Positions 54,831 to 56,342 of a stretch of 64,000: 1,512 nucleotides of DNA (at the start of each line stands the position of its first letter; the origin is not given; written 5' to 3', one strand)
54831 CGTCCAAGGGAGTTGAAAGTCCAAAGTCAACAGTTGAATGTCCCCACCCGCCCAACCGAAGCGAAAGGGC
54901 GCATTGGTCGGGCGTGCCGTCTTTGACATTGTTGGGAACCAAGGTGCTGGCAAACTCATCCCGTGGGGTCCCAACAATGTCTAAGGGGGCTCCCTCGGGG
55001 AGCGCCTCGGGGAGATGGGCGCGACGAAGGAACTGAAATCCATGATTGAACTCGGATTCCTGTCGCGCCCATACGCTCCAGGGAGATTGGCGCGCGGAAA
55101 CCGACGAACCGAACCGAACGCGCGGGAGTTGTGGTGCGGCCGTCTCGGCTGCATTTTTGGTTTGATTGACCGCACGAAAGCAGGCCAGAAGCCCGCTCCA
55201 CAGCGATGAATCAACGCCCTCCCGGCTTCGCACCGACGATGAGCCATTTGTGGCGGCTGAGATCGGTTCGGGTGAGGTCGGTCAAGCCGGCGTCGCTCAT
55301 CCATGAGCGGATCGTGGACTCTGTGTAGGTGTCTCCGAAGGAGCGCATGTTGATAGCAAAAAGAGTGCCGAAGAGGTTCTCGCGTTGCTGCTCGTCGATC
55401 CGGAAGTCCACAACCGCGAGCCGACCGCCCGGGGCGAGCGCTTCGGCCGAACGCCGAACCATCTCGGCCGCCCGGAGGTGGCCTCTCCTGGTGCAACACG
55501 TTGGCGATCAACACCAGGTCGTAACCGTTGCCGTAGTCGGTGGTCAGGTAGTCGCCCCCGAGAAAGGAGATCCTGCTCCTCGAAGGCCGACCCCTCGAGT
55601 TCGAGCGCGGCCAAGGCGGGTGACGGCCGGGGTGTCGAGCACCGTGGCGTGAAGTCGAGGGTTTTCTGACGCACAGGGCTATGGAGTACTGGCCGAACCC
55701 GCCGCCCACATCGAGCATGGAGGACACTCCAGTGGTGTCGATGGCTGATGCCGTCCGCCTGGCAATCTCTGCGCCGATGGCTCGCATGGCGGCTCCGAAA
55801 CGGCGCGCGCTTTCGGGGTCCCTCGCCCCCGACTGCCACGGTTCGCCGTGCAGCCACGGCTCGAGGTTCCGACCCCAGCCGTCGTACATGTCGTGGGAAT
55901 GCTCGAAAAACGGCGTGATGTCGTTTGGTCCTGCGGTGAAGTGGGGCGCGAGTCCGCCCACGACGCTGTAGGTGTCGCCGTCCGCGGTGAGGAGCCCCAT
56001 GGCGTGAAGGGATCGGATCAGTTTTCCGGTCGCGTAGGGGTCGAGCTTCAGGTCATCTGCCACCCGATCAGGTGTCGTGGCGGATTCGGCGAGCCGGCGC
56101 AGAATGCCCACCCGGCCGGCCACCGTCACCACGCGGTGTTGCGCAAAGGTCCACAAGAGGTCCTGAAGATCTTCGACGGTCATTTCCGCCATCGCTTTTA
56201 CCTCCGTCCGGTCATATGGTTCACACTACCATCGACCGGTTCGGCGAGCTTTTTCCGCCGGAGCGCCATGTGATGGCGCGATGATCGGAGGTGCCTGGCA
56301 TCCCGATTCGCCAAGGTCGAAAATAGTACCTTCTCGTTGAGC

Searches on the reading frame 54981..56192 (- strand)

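Call 54: search_protein_families(library=pfam, proteins=[window:54981-56192:-], max_evalue=0.001)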
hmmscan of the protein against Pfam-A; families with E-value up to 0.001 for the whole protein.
window:54981-56192:- (403 aa): 1 family
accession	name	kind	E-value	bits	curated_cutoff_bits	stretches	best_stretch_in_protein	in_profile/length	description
PF00891.24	Methyltransf_2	-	6.9e-05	22.7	22.3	1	115-234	21-138/210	O-methyltransferase domain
